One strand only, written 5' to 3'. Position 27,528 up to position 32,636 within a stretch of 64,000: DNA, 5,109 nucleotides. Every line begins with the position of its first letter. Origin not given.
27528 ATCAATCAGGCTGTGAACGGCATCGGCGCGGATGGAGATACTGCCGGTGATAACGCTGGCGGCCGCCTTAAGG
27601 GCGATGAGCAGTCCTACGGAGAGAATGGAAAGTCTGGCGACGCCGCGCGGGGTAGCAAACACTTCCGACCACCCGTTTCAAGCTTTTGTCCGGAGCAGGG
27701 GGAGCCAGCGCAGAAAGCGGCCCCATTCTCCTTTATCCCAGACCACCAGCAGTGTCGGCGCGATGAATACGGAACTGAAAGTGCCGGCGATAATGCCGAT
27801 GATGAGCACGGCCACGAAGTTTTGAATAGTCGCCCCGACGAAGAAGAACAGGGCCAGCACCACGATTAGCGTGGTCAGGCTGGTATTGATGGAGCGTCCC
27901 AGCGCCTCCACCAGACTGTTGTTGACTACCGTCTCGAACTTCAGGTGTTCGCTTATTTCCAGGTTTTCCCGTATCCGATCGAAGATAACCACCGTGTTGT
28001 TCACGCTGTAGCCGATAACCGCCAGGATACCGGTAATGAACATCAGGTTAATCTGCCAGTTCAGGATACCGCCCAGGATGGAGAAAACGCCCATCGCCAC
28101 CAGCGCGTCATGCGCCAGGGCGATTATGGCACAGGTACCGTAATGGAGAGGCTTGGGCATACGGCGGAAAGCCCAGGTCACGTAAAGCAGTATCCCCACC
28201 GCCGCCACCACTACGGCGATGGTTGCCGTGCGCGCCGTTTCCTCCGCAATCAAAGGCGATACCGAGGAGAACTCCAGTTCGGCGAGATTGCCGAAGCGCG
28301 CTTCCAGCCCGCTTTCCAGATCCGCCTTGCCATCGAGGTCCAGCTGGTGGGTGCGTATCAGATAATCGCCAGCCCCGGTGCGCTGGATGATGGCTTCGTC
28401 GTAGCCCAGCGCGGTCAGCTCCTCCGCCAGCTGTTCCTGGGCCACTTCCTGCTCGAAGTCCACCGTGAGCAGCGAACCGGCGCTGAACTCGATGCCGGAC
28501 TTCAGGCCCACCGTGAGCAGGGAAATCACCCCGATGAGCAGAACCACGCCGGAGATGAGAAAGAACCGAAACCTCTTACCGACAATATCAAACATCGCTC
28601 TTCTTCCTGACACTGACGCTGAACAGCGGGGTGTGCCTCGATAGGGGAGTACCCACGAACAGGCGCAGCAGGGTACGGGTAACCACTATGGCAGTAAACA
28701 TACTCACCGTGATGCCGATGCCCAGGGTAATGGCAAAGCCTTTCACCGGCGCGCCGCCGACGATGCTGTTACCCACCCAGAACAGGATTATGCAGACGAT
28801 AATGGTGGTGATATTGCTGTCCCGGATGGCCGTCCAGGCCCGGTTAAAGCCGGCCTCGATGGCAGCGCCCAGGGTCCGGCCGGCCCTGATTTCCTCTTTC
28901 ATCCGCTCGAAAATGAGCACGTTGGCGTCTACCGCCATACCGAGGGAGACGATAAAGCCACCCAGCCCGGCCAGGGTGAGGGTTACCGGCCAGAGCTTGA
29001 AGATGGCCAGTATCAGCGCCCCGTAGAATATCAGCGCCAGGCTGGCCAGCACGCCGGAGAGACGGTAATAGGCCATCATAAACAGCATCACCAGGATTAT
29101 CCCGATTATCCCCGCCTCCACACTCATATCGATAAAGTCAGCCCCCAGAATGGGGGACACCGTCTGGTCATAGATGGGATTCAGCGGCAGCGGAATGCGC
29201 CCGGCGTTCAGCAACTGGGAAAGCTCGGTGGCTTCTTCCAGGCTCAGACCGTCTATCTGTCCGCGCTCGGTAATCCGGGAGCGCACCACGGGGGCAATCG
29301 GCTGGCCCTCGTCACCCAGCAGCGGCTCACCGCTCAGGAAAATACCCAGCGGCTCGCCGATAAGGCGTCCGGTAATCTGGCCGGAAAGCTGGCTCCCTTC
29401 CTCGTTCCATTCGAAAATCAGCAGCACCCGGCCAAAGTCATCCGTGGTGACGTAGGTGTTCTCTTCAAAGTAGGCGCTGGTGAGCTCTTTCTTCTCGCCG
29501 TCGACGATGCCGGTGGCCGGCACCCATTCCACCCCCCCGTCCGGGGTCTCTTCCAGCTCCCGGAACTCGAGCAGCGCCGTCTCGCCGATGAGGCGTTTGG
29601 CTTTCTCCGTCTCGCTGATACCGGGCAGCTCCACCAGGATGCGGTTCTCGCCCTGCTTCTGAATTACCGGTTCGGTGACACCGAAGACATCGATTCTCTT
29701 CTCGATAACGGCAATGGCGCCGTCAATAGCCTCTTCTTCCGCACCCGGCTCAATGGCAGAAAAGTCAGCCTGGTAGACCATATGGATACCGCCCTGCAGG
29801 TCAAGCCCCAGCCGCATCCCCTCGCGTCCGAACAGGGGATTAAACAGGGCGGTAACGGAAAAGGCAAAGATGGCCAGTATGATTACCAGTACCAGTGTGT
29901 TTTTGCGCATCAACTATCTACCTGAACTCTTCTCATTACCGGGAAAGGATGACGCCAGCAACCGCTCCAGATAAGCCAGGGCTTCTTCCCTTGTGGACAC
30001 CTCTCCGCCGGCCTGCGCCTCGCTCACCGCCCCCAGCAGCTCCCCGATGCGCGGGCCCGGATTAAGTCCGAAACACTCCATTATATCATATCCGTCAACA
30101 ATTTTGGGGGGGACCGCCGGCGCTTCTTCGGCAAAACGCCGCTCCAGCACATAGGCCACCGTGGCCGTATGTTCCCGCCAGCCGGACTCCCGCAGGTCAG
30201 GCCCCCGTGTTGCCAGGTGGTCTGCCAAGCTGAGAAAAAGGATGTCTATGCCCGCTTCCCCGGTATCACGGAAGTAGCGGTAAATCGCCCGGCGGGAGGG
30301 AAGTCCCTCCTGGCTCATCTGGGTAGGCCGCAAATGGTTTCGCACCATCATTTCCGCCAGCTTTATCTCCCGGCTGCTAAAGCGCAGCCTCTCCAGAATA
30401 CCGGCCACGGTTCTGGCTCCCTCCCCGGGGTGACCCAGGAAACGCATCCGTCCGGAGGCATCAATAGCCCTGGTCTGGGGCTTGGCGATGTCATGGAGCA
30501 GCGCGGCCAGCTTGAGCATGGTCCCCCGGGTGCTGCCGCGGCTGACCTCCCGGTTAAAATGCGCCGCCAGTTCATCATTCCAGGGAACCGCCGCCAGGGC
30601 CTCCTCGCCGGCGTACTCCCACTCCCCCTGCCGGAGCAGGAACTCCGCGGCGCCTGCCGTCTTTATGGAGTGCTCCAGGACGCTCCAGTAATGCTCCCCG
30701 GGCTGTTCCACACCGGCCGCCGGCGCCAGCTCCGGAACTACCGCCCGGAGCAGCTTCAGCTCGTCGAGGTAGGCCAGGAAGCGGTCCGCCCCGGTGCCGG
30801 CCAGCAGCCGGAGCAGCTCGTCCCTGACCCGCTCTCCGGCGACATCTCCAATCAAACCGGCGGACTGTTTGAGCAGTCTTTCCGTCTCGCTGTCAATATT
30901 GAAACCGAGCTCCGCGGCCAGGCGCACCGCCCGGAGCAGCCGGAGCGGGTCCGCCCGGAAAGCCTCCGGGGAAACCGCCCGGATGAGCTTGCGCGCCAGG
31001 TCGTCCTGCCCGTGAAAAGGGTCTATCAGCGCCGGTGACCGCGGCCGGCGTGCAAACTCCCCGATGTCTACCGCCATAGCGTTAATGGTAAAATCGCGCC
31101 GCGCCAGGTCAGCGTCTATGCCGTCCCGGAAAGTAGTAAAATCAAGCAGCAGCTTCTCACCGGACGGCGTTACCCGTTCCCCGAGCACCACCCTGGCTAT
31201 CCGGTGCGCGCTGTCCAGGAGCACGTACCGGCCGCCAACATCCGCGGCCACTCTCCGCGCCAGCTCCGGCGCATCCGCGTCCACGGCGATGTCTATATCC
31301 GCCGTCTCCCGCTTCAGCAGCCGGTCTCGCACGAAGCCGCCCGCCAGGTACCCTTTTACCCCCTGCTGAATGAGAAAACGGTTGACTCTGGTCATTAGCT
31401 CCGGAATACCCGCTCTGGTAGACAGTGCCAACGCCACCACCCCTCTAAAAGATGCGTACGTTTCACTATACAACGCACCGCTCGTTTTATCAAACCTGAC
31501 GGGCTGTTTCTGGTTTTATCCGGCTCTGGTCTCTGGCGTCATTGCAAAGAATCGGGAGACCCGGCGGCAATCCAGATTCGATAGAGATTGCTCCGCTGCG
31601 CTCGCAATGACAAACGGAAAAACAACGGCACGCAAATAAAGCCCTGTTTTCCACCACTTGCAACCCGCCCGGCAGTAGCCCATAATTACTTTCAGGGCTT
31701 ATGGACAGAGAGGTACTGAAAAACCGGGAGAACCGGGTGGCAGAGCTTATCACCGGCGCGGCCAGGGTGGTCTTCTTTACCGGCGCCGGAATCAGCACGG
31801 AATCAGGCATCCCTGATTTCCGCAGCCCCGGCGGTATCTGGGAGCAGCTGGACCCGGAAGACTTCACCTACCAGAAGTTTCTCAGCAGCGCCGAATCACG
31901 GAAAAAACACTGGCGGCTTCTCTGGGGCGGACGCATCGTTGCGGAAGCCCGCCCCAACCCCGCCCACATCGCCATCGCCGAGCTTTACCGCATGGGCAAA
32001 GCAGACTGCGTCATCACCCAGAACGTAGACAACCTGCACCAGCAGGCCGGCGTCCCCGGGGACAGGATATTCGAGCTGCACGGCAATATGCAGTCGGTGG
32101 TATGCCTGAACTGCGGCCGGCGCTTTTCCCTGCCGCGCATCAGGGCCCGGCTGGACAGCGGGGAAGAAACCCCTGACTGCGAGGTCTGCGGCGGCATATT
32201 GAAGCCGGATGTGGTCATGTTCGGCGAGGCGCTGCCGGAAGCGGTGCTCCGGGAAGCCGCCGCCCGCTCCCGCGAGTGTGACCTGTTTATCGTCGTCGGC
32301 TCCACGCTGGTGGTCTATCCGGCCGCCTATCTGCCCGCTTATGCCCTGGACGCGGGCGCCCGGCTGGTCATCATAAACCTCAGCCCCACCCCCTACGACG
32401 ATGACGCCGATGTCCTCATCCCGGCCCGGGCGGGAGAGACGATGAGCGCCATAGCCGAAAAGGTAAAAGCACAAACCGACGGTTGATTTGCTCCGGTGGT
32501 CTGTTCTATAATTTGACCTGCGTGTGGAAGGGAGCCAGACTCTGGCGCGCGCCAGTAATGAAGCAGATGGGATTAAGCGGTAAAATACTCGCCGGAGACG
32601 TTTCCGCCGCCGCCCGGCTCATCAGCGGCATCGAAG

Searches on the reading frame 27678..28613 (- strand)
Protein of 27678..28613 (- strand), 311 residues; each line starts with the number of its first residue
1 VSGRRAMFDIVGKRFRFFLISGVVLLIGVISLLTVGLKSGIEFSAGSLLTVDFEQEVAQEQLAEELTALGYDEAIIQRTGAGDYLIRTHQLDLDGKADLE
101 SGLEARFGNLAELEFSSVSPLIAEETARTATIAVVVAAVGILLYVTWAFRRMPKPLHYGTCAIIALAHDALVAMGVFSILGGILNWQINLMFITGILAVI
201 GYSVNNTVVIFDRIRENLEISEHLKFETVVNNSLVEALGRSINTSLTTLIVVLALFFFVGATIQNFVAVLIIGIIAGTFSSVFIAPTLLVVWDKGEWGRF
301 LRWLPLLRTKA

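Call 50: search_protein_families(library=pfam, proteins=[window:27678-28613:-], max_evalue=0.000001)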
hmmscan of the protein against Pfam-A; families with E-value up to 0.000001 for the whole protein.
window:27678-28613:- (311 aa): 1 family
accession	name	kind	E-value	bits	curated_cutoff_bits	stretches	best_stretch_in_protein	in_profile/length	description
PF02355.23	SecD_SecF_C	-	7.7e-53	179.2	20.5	1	108-293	11-187/189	Protein export membrane protein SecD/SecF, C-terminal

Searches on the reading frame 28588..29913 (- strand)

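Call 50: search_protein_families(library=pfam, proteins=[window:28588-29913:-], max_evalue=0.000001)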
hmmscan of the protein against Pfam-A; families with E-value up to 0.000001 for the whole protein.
window:28588-29913:- (441 aa): 3 families
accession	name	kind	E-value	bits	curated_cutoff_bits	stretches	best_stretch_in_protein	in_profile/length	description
PF21760.3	SecD_1st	-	1.2e-25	89.1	27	1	64-121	2-59/60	Protein translocase subunit SecDF, P1 domain, N-terminal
PF02355.23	SecD_SecF_C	-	1.3e-09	38.2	20.5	1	249-418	18-185/189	Protein export membrane protein SecD/SecF, C-terminal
PF22599.2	SecDF_P1_head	-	1.6e-09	38.1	27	1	143-241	20-113/114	SecDF, P1 head subdomain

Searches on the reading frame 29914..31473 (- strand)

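Call 4: search_protein_families(library=pfam, proteins=[window:29914-31473:-])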
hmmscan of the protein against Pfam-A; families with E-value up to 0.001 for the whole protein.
window:29914-31473:- (519 aa): 4 families
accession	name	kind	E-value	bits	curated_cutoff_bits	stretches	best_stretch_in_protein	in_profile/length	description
PF01743.26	PolyA_pol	-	7.4e-20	72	23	1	42-165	2-126/126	Poly A polymerase head domain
PF12627.12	PolyA_pol_RNAbd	-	1.3e-14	54.1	22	1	190-251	1-62/64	Probable RNA and SrmB- binding site of polymerase A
PF01966.28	HD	-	3.7e-07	30.9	22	1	311-421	20-114/116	HD domain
PF13735.12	tRNA_NucTran2_2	-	4.8e-05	23.8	27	1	459-499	105-145/149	tRNA nucleotidyltransferase domain 2 putative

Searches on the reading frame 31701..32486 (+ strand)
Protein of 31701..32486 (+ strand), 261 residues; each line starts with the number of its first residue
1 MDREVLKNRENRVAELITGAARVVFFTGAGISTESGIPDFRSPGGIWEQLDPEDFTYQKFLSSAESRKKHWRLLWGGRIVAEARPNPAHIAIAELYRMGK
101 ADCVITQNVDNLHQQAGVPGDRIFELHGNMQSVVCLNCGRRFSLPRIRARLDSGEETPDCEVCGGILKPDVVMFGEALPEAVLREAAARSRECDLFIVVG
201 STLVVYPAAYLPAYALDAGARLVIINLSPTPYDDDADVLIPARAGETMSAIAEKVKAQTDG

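Call 4: search_protein_families(library=pfam, proteins=[window:31701-32486:+])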
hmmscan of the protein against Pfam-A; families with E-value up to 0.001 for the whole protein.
window:31701-32486:+ (261 aa): 1 family
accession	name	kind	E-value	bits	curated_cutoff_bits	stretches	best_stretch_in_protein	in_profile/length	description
PF02146.23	SIR2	-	9.3e-51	172.8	24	1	28-207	1-180/180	Sir2 family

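Call 6: search_protein_families(library=ncbifam, proteins=[window:31701-32486:+], max_evalue=0.00001)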
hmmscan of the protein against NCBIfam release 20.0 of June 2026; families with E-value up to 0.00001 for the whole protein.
window:31701-32486:+ (261 aa): 7 families
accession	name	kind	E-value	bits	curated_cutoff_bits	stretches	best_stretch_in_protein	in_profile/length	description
NF040867.1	prot_deacyl_CobB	equivalog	2.5e-81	272.5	320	1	12-255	2-242/242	NAD-dependent protein deacetylase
NF001753.0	PRK00481.1-3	subfamily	2e-80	269.4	243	1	11-258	4-250/252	NAD-dependent protein deacylase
NF010736.0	PRK14138.1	equivalog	5.7e-63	212.4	395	1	15-240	6-226/244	NAD-dependent deacetylase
NF001752.0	PRK00481.1-1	equivalog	3e-59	200.5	221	1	10-250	4-238/242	NAD-dependent protein deacylase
NF003738.0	PRK05333.1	equivalog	1.2e-56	191.8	305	2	9-151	15-154/295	NAD-dependent protein deacetylase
NF001754.0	PRK00481.1-4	equivalog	2.2e-53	180.9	252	1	10-253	5-242/244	NAD-dependent protein deacylase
NF001755.0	PRK00481.1-5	equivalog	1.2e-28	99.9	318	1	9-237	30-251/278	Sir2 family NAD+-dependent deacetylase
